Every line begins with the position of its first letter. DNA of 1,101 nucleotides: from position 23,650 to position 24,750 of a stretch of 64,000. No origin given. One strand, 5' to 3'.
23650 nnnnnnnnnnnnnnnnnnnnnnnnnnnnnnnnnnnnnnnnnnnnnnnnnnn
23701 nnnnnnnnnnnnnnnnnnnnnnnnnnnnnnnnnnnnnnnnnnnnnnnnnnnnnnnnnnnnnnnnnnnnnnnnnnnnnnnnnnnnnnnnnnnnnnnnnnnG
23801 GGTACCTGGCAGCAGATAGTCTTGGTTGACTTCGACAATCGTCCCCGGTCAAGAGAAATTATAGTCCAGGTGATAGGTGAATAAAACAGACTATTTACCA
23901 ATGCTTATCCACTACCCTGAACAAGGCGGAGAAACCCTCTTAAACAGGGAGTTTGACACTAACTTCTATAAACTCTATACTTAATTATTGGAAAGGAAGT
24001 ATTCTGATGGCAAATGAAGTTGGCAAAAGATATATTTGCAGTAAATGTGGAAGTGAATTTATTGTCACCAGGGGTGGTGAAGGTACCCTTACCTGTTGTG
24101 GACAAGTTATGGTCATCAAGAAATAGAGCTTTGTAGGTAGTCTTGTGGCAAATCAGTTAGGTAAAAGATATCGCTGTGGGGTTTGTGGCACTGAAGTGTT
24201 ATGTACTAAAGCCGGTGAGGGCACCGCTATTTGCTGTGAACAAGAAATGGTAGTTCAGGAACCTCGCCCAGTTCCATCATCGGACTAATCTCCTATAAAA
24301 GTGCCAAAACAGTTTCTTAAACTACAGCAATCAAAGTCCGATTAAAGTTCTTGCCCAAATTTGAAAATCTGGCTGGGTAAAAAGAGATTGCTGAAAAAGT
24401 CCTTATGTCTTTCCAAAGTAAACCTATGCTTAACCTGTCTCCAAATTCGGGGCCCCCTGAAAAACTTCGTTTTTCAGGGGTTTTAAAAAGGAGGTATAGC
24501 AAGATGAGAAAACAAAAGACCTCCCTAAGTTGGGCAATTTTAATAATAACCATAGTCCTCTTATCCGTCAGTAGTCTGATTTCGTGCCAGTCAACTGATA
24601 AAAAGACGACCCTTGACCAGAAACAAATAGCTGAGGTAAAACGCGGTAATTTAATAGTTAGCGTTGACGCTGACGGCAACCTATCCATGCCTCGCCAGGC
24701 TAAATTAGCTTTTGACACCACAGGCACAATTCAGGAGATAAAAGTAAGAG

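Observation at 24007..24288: Two tandem desulforedoxin-like micro-ORFs below the ORF-calling threshold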

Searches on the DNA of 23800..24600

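Call 11: search_rna_families(source=window, start=23800, end=24600, threshold=evalue, max_evalue=1)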
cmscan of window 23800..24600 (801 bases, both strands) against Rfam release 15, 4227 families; matches with E-value up to 1: 0.
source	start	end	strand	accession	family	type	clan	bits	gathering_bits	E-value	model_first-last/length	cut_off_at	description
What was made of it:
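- Tried and rejected: A permissive search of 23800-24600 found no RNA family (call 11), so I have no RNA-element explanation.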

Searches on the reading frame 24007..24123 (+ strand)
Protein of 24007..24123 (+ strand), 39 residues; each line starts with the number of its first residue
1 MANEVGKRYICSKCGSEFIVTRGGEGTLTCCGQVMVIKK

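Call 3: search_protein_families(library=pfam, proteins=[window:24007-24123:+], max_evalue=1)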
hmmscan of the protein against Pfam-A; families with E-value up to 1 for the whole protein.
seq(39 aa): 6 families
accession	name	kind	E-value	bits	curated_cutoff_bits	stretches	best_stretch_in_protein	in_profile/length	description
PF06397.17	Desulfoferrod_N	-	8.3e-08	32.2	23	1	4-36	2-34/36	Desulfoferrodoxin, N-terminal domain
PF08271.17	Zn_Ribbon_TF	-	0.0041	17.1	29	1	9-33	1-27/43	TFIIB zinc-binding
PF09723.15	Zn_ribbon_8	-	0.025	15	34.4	1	9-31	6-29/41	Zinc ribbon domain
PF13451.12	zf_Tbcl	-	0.04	14.3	24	1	7-22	3-18/48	Probable treble clef domain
PF18439.7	zf_UBZ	-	0.15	12.2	25.6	1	8-21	2-15/32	Ubiquitin-Binding Zinc Finger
PF03804.19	DUF325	-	0.31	11.3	28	1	7-21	103-117/137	Viral proteins of unknown function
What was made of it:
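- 24007..24126 (+): ORF A: 39-aa canonical-type desulforedoxin-like protein with Cys11, Cys14, Cys30, Cys31 and a C-terminal KK. Pfam PF06397 32.2 bits against 23 (call 3).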

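Call 4: search_protein_families(library=ncbifam, proteins=[window:24007-24123:+], max_evalue=1)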
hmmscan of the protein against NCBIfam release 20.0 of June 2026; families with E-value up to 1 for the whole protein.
seq(39 aa): 2 families
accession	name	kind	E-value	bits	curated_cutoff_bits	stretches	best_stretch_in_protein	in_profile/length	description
TIGR00319.1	desulf_FeS4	domain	2.4e-05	23.9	36.05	1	4-35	3-34/34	desulfoferrodoxin FeS4 iron-binding domain-containing protein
TIGR00320.1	dfx_rbo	equivalog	0.00024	21.3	146.9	1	5-37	4-36/125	desulfoferrodoxin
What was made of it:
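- NCBIfam scores are below the curated cut-offs (call 4).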

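Call 5: search_solved_structures(query=window:24007-24123:+, max_evalue=1, show_alignments=3)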
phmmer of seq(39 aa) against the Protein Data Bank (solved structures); distinct sequences matched with E-value up to 1: 23.
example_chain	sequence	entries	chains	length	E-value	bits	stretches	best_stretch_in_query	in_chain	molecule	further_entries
1cfw_A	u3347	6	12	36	0.00025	24.4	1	4-36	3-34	PROTEIN (DESULFOREDOXIN) | DESULFOREDOXIN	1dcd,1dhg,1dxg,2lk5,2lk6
7mc1_A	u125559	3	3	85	0.0012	22.3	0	7-20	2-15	Isoform 2 of Zinc finger and BTB domain-containing protein 17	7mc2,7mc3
2i13_A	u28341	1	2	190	0.0023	21.4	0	7-18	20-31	Aart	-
5v3g_D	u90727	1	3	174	0.0027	21.2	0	7-18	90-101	PR domain zinc finger protein 9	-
5egb_A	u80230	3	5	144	0.0098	19.5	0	7-18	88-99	Histone-lysine N-methyltransferase PRDM9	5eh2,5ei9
6s4q_A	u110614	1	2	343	0.011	19.3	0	12-30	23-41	Streptavidin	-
1vzg_A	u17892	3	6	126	0.022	18.5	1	8-36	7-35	DESULFOFERRODOXIN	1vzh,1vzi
2ji1_A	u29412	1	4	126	0.022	18.5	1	8-36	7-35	Desulfoferrodoxin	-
2ji2_A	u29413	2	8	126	0.022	18.5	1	8-36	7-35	Desulfoferrodoxin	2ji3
6s50_A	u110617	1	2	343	0.029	18.1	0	12-30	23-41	Streptavidin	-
1dfx_A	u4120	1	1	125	0.038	17.7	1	9-35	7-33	DESULFOFERRODOXIN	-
2e72_A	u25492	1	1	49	0.056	17.2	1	4-34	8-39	Pogo transposable element with ZNF domain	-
1mey_C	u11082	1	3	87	0.17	15.8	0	7-19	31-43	CONSENSUS ZINC FINGER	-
2cot_A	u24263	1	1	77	0.21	15.5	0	7-20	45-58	Zinc finger protein 435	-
2yt9_A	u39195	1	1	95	0.23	15.4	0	4-18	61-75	zinc finger-containing protein 1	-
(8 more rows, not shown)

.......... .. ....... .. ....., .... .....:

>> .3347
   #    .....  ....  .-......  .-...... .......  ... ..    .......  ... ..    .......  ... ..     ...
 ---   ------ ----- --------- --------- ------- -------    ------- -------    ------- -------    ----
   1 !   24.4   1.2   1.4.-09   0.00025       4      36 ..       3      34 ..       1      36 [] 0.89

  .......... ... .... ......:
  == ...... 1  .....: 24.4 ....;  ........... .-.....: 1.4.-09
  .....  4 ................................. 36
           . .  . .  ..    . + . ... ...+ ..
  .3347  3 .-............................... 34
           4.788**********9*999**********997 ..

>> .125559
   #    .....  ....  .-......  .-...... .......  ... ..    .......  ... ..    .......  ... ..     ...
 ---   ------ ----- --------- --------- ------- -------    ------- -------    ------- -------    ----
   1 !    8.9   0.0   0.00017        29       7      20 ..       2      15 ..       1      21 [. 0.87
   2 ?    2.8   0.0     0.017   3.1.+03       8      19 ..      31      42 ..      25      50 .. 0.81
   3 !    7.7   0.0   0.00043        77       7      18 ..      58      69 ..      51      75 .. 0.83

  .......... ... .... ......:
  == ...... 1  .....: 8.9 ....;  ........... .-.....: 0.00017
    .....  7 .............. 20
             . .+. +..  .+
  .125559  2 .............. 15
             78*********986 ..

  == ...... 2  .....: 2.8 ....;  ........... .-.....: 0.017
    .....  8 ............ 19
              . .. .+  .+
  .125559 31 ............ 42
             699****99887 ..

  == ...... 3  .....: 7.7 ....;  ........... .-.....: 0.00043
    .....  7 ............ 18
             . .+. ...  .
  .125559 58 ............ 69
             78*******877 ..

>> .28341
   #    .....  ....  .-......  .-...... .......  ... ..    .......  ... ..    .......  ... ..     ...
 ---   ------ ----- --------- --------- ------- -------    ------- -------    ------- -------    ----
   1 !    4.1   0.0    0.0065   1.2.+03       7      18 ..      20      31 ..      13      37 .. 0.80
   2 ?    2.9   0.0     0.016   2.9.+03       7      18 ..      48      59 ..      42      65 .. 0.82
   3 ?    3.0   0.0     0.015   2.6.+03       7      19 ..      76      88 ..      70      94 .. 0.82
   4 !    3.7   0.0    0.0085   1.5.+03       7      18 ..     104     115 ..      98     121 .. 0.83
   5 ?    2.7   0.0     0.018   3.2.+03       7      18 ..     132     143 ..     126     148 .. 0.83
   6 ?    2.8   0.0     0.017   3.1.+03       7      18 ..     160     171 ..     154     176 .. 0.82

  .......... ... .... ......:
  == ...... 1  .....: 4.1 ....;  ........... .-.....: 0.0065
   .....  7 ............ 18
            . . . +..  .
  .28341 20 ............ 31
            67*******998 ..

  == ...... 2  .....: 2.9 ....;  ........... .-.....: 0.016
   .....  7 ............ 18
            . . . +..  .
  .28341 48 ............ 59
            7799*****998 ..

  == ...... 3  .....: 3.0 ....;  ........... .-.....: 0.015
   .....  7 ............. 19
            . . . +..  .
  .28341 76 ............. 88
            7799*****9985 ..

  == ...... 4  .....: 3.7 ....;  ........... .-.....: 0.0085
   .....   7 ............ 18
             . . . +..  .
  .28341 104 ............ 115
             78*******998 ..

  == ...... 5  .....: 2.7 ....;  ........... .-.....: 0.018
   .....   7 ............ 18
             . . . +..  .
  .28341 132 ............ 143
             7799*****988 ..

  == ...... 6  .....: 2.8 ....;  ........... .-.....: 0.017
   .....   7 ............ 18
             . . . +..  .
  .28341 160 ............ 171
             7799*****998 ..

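Call 14: find_encoding_contigs(protein=window:24007-24123:+, flank=5000, max_places=6)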
Protein seq(39 aa) (39 aa): 2 contigs read that carry it; 1 place shown.
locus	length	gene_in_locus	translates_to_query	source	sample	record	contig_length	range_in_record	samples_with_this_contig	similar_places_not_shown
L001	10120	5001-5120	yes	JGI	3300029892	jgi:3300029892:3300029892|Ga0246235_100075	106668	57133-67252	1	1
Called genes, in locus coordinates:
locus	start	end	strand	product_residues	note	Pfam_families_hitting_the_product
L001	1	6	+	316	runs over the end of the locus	PF09019:EcoRII-C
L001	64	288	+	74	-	PF15919:HicB_lk_antitox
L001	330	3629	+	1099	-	PF25596:CPSase_L_D1, PF02786:CPSase_L_D2, PF07478:Dala_Dala_lig_C (weak), PF02787:CPSase_L_D3, PF25596:CPSase_L_D1, PF02786:CPSase_L_D2, PF07478:Dala_Dala_lig_C, PF02142:MGS, +4 more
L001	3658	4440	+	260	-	PF00175:NAD_binding_1 (weak), PF10418:DHODB_Fe-S_bind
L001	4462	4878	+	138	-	PF01894:YjbQ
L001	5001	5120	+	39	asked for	PF06397:Desulfoferrod_N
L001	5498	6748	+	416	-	PF25917:BSH_RND (faint), PF00364:Biotin_lipoyl (faint), PF25973:BSH_CzcB (faint), PF25990:Beta-barrel_YknX, PF25967:RND-MFP_C (weak), PF25989:YknX_C, PF25975:CzcB_C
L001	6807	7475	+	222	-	PF00005:ABC_tran, PF02463:SMC_N (faint), PF13304:AAA_21 (faint)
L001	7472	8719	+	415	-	PF12704:MacB_PCD, PF02687:FtsX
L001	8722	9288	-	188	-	PF01227:GTP_cyclohydroI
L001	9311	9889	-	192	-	PF01613:Flavin_Reduct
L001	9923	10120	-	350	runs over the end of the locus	PF00291:PALP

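Call 40: find_related_loci(query=A2, collection=metagenome_contigs, flank=1500)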
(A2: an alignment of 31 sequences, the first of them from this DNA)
Query A2 (39 aa) in metagenome_contigs; peptide patterns used: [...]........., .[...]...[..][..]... (x = any residue, [..] = any of these).
600 stretches matched a pattern (row limit reached: there are more); 547 encode a relative of the query (tblastn E <= 1e-3); the best 80 are kept; 80 distinct loci.
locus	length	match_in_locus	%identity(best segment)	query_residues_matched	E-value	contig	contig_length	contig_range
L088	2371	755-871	100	1-39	4e-22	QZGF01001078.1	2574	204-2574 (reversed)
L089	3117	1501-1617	74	1-39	2e-19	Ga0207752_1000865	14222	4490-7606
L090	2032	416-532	87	1-39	5e-19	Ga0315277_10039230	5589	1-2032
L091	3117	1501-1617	82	1-39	1e-18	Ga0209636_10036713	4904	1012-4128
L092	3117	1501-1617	77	1-39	2e-18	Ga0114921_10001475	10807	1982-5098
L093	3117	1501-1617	79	1-39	2e-18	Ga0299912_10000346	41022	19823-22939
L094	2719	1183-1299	79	1-39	3e-18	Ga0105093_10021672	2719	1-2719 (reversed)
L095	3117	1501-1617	79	1-39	3e-18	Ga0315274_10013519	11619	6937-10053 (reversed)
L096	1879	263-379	74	1-39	3e-18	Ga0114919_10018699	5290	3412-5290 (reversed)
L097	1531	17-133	82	1-39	3e-18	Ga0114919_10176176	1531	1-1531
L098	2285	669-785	77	1-39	4e-18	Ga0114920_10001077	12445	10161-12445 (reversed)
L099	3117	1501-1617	77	1-39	4e-18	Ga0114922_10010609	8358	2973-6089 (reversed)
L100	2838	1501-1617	77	1-39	4e-18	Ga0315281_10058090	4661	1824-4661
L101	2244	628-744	82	1-39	5e-18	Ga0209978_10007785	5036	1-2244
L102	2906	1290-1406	82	1-39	6e-18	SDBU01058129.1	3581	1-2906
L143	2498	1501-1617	77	1-39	3e-17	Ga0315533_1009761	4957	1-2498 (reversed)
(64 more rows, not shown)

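Call 47: search_solved_structures(query=A2, max_evalue=0.01, show_alignments=2)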
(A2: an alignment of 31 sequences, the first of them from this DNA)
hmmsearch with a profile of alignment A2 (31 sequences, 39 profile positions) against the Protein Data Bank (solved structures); distinct sequences matched with E-value up to 0.01: 7.
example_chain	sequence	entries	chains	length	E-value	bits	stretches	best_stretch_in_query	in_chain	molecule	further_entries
1cfw_A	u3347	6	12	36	2.2e-05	27.5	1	6-37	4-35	PROTEIN (DESULFOREDOXIN) | DESULFOREDOXIN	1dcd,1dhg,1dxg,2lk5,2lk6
2ji2_A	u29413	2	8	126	2.7e-05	27.3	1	9-37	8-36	Desulfoferrodoxin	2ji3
1vzg_A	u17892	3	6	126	2.7e-05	27.2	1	9-37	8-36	DESULFOFERRODOXIN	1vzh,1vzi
2ji1_A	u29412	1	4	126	2.7e-05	27.2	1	9-37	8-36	Desulfoferrodoxin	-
1dfx_A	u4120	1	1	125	0.00028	24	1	9-36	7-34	DESULFOFERRODOXIN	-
2lce_A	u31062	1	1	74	0.0048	20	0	7-18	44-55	B-cell lymphoma 6 protein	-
2e72_A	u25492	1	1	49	0.0085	19.3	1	6-36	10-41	Pogo transposable element with ZNF domain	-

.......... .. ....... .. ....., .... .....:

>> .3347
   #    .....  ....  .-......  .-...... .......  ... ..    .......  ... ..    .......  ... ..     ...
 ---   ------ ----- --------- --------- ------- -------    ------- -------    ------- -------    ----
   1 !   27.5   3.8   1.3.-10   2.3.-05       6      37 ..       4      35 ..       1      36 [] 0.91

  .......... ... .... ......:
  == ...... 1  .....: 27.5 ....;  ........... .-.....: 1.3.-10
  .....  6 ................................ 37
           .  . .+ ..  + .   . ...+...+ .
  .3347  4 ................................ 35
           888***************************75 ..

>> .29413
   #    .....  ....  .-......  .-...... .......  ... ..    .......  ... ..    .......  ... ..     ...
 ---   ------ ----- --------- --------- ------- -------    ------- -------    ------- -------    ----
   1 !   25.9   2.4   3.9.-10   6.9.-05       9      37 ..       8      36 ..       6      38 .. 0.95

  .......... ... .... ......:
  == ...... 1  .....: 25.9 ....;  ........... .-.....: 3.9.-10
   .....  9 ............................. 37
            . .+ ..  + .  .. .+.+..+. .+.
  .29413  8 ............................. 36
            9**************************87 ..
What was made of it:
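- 24007..24126 (+): Best PDB hit is Dx 1dxg (calls 5, 47). pN/pS is 0.197 over 74 orthologues.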
